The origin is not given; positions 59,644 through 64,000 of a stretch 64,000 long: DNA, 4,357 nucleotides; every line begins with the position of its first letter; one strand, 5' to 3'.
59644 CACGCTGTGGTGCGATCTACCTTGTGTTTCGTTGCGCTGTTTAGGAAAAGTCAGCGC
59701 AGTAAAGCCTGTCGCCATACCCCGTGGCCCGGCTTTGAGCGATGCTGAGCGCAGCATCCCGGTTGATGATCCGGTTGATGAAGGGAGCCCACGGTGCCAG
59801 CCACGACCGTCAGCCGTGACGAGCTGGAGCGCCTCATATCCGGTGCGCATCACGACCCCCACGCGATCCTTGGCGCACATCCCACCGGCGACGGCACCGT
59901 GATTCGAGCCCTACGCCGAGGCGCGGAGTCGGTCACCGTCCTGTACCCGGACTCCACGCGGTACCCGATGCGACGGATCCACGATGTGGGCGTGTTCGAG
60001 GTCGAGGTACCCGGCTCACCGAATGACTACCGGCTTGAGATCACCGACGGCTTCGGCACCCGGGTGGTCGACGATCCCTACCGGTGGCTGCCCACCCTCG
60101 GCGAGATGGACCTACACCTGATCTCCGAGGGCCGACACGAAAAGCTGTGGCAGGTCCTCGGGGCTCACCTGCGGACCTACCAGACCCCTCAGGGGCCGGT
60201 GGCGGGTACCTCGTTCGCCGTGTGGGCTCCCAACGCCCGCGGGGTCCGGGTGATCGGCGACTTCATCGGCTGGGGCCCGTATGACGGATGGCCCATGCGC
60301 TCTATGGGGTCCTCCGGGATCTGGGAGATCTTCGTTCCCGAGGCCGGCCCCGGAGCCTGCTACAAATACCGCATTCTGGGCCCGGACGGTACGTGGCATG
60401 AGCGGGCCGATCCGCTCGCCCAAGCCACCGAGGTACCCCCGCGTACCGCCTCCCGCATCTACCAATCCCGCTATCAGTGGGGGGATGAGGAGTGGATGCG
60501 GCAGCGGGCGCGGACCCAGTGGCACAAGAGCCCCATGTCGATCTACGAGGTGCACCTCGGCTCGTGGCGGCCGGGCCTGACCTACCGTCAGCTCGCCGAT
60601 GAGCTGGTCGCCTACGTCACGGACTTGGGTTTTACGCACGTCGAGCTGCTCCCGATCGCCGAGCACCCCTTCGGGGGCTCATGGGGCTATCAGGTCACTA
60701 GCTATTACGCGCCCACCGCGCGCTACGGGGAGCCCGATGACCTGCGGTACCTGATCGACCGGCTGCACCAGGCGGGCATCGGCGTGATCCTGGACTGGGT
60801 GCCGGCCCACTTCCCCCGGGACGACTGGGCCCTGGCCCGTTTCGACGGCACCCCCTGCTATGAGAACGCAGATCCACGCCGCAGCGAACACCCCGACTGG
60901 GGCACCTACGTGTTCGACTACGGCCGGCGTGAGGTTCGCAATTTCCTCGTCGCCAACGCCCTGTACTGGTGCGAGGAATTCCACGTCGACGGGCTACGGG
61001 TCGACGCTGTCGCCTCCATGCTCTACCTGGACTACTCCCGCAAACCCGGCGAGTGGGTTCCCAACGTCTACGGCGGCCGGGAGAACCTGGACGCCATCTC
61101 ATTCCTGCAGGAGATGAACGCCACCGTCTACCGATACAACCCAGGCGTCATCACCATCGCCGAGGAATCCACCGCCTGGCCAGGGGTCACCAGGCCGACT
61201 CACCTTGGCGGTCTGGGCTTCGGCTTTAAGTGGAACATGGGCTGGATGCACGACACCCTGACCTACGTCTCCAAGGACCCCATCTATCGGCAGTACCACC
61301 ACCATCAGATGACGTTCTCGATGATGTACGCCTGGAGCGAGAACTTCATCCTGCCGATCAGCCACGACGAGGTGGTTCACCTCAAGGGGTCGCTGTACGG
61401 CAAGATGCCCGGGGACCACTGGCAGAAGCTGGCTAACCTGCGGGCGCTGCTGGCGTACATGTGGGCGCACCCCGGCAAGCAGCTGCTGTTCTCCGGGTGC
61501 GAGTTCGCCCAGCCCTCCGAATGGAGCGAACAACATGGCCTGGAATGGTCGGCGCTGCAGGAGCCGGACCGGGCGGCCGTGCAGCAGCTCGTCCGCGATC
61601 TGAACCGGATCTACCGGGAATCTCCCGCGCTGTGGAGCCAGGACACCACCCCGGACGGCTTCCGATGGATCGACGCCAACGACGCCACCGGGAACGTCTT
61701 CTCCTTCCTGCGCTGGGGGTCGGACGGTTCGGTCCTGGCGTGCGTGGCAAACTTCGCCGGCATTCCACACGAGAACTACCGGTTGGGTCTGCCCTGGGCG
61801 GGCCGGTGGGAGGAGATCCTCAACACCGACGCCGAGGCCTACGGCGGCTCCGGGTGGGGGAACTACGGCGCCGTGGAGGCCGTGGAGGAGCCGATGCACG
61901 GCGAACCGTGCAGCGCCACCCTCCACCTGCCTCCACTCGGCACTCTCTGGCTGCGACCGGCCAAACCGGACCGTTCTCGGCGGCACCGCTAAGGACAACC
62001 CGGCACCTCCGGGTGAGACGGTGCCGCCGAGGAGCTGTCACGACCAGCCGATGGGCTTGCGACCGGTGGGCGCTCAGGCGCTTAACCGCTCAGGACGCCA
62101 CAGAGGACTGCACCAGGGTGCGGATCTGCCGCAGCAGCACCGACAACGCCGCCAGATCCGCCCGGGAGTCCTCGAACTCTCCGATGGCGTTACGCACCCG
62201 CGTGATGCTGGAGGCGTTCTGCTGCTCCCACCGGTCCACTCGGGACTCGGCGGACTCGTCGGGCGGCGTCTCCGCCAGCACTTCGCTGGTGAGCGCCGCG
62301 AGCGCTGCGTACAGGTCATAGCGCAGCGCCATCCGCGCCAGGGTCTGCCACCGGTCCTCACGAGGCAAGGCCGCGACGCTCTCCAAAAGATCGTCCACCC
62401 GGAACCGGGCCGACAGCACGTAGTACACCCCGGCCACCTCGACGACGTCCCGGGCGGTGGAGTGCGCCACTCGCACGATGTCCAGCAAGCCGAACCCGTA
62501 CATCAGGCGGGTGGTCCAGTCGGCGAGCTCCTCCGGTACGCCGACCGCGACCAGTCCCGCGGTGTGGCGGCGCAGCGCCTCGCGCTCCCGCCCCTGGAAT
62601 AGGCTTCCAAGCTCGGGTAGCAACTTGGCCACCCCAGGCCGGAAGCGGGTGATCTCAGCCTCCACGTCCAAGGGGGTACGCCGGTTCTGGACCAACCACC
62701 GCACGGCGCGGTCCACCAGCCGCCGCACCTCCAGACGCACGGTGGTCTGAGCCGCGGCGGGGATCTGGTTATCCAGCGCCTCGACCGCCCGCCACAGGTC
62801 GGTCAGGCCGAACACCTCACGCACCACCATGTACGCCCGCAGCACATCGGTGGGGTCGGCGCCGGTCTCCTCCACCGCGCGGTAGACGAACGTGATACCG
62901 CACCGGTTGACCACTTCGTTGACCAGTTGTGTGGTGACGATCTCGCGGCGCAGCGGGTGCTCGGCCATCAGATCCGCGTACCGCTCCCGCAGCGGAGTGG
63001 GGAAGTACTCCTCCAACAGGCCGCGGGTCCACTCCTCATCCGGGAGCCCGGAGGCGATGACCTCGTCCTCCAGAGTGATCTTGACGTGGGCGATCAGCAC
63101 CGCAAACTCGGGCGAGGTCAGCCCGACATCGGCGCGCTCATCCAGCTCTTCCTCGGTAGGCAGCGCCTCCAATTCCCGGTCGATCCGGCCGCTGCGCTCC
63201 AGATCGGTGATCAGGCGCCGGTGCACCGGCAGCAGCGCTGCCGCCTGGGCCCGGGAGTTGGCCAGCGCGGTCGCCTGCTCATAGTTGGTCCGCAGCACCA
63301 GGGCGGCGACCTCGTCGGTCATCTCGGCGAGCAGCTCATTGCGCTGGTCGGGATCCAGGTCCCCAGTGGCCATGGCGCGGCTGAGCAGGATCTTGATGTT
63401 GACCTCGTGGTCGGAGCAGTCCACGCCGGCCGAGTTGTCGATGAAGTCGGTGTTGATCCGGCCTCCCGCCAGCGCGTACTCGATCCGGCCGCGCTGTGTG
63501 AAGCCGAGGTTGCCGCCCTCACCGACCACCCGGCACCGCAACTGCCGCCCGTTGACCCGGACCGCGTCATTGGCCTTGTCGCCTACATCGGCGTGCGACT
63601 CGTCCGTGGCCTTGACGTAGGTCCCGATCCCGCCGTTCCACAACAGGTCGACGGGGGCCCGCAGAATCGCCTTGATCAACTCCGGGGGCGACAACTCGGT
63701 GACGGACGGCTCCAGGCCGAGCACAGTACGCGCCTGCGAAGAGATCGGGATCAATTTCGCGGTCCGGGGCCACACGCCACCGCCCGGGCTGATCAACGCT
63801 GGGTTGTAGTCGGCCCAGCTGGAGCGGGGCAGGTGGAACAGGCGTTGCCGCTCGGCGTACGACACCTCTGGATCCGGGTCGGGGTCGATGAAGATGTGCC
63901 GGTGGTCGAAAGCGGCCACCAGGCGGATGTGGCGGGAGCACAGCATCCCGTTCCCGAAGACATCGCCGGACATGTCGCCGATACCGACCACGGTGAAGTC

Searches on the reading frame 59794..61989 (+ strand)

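Call 56: search_protein_families(library=pfam, proteins=[window:59794-61989:+], max_evalue=0.00001)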
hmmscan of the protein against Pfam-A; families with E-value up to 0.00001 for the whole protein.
window:59794-61989:+ (732 aa): 4 families
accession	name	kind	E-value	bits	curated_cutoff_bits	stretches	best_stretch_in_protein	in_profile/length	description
PF22019.2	GlgB_N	-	1.1e-32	112.4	27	1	8-96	2-94/94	alpha-1,4-glucan branching enzyme GlgB, N-terminal domain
PF02922.24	CBM_48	-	1.2e-25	90.1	22.4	1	122-209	2-83/83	Carbohydrate-binding module 48 (Isoamylase N-terminal domain)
PF02806.24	Alpha-amylase_C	-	1.5e-25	89.8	21.2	1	625-722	1-94/95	Alpha amylase, C-terminal all-beta domain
PF00128.31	Alpha-amylase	-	7.6e-17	62.1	22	1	272-341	25-93/446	Alpha amylase, catalytic domain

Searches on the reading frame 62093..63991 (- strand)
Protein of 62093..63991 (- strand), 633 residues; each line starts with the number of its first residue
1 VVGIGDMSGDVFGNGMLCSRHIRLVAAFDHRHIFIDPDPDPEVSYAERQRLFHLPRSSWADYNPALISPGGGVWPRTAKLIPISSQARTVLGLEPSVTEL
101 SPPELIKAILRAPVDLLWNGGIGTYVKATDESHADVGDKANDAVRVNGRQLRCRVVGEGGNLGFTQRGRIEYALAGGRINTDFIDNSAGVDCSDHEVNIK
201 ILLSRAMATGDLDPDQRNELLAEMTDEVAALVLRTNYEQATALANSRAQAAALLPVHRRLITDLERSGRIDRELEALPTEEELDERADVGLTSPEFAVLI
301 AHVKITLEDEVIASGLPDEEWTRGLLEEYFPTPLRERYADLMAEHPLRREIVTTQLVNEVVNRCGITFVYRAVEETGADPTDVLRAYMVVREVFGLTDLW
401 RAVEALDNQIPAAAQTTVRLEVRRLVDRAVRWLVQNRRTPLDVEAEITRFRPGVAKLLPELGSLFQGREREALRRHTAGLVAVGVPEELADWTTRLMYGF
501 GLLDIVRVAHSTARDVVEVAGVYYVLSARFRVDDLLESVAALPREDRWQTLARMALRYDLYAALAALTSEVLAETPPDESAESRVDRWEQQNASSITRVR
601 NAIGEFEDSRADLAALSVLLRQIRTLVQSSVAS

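Call 56: search_protein_families(library=pfam, proteins=[window:62093-63991:-], max_evalue=0.00001)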
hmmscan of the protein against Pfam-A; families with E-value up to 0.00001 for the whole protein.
window:62093-63991:- (633 aa): 2 families
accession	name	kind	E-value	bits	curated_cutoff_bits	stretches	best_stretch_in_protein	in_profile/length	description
PF21074.2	GDH_C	-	2e-126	422.2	26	1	290-624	3-338/339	Glutamate dehydrogenase, C-terminal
PF05088.18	Bac_GDH_CD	-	1.3e-124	416.9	22.8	1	2-245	255-496/497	Bacterial NAD-glutamate dehydrogenase, catalytic domain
